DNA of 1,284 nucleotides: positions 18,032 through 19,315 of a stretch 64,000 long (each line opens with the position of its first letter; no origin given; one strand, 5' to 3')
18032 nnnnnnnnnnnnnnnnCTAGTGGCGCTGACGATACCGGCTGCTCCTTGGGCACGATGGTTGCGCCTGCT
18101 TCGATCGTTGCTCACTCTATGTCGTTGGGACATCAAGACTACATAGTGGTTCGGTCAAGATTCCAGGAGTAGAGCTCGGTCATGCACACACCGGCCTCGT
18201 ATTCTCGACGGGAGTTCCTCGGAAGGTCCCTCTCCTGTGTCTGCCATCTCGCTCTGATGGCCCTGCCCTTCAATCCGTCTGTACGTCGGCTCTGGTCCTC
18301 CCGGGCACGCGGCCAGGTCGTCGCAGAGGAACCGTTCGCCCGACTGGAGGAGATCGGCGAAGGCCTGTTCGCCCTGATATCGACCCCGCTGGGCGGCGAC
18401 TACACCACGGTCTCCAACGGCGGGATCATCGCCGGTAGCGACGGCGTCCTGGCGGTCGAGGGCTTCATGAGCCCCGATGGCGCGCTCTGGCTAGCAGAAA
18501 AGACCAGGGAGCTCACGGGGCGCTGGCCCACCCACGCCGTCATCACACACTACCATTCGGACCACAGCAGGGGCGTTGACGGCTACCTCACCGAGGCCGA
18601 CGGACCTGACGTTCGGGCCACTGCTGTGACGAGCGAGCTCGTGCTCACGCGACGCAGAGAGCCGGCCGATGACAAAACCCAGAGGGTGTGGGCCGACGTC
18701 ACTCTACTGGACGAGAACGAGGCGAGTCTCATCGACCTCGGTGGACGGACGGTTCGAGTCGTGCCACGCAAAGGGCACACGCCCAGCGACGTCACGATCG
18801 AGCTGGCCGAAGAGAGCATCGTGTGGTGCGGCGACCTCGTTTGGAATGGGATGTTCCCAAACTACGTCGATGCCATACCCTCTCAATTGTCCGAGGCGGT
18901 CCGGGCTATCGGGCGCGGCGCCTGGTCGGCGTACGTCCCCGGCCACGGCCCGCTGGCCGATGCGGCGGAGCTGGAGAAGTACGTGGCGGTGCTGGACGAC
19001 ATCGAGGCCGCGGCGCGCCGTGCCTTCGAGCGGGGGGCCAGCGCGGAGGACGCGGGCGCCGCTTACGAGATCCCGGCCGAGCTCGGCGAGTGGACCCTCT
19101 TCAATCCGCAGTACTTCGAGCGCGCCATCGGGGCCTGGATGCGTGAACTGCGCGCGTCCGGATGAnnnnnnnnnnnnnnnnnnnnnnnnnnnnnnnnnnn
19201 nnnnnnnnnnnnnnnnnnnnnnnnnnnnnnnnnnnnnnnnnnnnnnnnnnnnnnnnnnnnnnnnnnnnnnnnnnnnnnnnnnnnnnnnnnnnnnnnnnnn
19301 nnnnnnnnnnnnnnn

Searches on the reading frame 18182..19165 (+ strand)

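Call 8: search_protein_families(library=pfam, proteins=[window:18182-19165:+], max_evalue=0.001)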
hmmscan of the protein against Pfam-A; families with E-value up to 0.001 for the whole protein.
window:18182-19165:+ (327 aa): 1 family
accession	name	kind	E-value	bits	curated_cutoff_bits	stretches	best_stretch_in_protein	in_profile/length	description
PF00753.33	Lactamase_B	-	1.9e-12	48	22.7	1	78-230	6-161/196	Metallo-beta-lactamase superfamily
